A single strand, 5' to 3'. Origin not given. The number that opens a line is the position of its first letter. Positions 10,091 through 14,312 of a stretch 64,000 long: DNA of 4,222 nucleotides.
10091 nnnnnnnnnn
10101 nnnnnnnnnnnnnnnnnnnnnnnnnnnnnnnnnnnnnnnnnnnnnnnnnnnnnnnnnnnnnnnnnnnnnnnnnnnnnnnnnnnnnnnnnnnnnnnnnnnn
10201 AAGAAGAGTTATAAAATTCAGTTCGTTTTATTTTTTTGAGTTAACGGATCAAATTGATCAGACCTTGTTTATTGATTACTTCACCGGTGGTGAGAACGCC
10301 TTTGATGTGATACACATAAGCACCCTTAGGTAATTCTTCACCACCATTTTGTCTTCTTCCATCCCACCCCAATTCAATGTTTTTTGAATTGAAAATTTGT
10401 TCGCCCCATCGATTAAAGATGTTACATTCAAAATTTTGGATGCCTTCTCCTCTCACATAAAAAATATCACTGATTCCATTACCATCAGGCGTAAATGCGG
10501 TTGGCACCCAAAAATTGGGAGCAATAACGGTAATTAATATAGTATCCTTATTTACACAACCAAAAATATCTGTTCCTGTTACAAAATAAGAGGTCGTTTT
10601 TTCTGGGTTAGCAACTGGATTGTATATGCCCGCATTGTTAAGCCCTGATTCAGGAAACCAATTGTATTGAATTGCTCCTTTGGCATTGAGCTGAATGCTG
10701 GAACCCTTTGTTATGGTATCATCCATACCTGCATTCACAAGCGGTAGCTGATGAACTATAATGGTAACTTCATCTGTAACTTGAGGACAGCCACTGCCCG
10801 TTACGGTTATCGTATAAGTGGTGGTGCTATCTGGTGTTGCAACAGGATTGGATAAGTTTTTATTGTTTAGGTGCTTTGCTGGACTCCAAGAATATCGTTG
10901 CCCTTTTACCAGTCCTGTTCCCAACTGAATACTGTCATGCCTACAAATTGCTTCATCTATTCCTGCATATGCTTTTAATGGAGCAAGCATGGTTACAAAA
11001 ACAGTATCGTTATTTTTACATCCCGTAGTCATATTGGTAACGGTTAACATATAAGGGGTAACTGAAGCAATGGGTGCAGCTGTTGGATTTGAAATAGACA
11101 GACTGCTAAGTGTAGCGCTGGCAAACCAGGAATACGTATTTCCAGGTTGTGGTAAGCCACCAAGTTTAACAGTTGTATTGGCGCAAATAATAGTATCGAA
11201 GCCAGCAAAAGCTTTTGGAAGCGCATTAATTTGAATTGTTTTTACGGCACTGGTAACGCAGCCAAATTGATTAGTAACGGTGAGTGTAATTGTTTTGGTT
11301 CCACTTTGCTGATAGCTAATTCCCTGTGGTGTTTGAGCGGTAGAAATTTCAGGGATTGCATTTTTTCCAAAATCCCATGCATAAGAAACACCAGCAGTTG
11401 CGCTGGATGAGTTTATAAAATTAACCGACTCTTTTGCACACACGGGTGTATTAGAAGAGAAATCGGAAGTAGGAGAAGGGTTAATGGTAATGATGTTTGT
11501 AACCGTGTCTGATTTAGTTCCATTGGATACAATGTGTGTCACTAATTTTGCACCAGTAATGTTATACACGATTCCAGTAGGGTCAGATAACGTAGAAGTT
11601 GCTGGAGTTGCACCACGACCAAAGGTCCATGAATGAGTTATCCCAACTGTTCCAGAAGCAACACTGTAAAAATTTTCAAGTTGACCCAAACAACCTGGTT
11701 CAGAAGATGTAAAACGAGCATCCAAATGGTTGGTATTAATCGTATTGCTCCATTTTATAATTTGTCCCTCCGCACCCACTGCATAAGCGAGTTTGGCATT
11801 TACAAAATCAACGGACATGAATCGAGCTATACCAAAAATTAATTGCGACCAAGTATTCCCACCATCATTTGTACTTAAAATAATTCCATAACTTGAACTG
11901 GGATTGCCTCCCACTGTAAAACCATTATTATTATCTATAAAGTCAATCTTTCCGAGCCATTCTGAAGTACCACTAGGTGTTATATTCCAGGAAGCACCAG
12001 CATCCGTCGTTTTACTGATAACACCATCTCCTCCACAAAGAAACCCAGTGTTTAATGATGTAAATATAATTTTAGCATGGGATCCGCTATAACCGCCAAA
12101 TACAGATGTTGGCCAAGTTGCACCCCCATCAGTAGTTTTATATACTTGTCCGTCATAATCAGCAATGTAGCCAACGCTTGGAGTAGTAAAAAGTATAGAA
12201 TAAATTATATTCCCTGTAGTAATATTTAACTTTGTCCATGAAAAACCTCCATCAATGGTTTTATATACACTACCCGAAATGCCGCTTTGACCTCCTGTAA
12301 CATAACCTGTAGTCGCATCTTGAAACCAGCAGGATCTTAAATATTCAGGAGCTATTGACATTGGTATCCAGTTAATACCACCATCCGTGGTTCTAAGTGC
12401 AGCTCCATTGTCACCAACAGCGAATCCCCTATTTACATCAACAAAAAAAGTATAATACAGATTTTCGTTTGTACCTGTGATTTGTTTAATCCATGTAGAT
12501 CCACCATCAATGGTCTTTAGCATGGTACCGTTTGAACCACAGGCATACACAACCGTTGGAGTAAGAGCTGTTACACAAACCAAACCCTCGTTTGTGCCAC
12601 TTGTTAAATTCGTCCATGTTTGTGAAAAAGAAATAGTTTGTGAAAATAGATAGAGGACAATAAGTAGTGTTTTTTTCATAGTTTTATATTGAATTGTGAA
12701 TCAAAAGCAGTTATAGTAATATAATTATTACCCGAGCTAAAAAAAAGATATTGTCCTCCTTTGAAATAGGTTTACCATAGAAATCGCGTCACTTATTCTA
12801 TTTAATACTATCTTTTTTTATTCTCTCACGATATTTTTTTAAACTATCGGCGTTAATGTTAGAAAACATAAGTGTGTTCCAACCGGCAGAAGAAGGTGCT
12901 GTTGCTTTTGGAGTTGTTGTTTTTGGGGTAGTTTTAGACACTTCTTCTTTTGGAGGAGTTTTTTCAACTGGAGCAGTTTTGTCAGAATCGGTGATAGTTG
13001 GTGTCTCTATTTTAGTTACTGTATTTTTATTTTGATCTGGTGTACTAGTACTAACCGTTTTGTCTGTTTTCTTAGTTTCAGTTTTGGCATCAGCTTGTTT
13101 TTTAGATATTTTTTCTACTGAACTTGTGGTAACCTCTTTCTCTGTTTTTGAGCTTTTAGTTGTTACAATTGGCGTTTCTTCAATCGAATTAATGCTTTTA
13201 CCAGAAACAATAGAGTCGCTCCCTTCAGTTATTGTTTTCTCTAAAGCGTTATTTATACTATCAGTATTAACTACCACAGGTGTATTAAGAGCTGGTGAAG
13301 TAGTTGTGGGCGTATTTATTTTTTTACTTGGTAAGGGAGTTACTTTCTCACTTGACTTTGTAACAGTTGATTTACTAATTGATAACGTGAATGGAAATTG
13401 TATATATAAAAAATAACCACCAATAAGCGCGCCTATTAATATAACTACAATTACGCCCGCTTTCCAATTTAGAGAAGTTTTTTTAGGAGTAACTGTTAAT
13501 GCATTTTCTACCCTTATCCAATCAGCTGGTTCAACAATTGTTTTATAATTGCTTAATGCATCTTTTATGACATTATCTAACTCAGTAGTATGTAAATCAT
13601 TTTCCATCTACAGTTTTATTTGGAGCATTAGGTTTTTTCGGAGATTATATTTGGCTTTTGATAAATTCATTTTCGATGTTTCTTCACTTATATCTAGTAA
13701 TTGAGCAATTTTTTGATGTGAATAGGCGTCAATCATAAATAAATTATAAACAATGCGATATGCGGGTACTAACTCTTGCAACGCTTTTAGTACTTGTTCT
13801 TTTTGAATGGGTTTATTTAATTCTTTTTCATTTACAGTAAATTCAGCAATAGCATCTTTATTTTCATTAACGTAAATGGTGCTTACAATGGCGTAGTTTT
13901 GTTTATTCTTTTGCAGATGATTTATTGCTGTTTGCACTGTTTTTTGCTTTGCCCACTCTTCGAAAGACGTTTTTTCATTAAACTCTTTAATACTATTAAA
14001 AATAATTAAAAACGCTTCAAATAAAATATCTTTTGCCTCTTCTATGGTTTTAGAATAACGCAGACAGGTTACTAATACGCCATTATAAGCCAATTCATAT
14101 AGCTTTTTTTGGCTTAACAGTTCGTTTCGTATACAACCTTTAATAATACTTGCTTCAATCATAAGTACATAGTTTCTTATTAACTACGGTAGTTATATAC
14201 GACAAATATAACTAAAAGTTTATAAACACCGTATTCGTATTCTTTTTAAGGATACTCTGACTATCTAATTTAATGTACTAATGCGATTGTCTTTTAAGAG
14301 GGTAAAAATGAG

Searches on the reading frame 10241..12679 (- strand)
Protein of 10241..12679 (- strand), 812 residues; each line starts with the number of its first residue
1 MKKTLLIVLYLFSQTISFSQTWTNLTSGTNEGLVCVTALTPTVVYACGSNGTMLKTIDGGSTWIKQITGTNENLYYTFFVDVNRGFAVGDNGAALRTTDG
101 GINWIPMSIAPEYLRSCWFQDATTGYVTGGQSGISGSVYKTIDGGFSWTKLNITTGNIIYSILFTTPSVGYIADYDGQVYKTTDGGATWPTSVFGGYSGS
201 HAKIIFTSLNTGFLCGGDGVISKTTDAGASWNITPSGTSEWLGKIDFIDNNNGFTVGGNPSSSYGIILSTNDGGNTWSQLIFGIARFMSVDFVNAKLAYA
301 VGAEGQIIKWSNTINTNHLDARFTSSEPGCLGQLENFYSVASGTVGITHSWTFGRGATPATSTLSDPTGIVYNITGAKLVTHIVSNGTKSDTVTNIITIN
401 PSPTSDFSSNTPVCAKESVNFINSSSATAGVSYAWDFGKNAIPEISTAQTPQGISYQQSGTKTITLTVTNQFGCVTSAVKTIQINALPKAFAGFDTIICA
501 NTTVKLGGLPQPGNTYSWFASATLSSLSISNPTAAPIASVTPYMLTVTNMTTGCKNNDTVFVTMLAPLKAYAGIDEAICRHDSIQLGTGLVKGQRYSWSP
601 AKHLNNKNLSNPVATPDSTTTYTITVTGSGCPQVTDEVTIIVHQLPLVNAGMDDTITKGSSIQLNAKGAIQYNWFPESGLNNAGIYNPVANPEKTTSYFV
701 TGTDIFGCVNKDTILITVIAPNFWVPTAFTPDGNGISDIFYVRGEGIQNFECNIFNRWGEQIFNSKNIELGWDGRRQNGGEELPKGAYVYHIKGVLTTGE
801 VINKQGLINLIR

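Call 25: search_protein_families(library=pfam, proteins=[window:10241-12679:-], max_evalue=0.0001)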
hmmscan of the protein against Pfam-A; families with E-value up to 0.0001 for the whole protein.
window:10241-12679:- (812 aa): 5 families
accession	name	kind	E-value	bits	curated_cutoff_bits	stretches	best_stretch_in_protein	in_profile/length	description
PF14870.12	PSII_BNR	-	4.5e-21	75.8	27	3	18-96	222-301/303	Photosynthesis system II assembly factor YCF48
PF13585.12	CHU_C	-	5e-17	62.2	27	1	725-808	3-84/86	CHU_C Type IX secretion signal domain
PF18911.6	PKD_4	-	1e-09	38.8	27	1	400-484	1-83/85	PKD domain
PF19081.6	Ig_7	-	3.3e-08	34.2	27.3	0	496-563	10-79/84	Ig-like domain CHU_C associated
PF00801.26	PKD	-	9.3e-07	29.2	23.5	1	410-480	8-77/80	PKD domain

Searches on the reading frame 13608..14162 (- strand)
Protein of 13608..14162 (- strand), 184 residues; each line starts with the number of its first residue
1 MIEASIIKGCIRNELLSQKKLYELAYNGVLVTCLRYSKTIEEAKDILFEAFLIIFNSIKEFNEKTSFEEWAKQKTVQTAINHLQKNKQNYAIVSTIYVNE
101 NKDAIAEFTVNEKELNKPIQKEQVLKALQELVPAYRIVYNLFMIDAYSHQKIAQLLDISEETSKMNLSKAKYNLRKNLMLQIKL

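Call 42: search_protein_families(library=ncbifam, proteins=[window:13608-14162:-], max_evalue=0.00001)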
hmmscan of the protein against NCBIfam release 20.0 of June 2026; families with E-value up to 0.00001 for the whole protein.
window:13608-14162:- (184 aa): 35 families (the best 25 are shown)
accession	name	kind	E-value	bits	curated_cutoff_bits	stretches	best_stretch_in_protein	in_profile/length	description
TIGR02937.1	sigma70-ECF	superfamily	8.1e-18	64.6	42.9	1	19-178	4-165/165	sigma-70 family RNA polymerase sigma factor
NF008888.0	PRK11922.1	equivalog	4.2e-17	62.5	204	1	41-182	55-200/231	RNA polymerase sigma factor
TIGR02985.1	Sig70_bacteroi1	subfamily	4.6e-16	59.5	126.4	1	19-178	4-162/162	RNA polymerase sigma-70 factor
NF009174.0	PRK12522.1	equivalog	2.1e-15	57.2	217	1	28-179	15-168/175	RNA polymerase sigma factor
NF007223.0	PRK09641.1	equivalog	3.3e-15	56.4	209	1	20-178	22-184/187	RNA polymerase sigma factor SigW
NF058625.1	sigma_PG0214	equivalog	5.2e-14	52.3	130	1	30-179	18-162/170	GFO_1088 family ECF-type sigma factor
TIGR02948.1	SigW_bacill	equivalog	1.7e-12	47.8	243.1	1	21-178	23-184/187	RNA polymerase sigma factor SigW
TIGR02950.1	SigM_subfam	subfamily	2.5e-12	46.9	147.95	1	20-177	4-157/159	RNA polymerase sigma factor, SigM family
NF009171.0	PRK12518.1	equivalog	2.3e-11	43.9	208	1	3-179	14-185/191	RNA polymerase sigma factor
NF009166.1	PRK12513.1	equivalog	3.8e-11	43.1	206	1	27-179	33-187/193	RNA polymerase sigma factor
NF004113.0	PRK05602.1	equivalog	5.9e-11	42.4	208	1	34-179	63-202/211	RNA polymerase sigma factor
NF006930.0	PRK09415.1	subfamily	6e-11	42.5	198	1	27-178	27-175/179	RNA polymerase factor sigma C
NF009189.0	PRK12537.1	equivalog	1.3e-10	41.1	261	1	7-176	14-179/182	RNA polymerase sigma factor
NF008891.0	PRK11924.1-5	subfamily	1.8e-10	41.2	259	1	21-178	8-163/171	RNA polymerase sigma factor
TIGR02954.1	Sig70_famx3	hypoth_equivalog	4.1e-10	39.7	188.5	1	3-178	3-167/170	RNA polymerase sigma-70 factor, TIGR02954 family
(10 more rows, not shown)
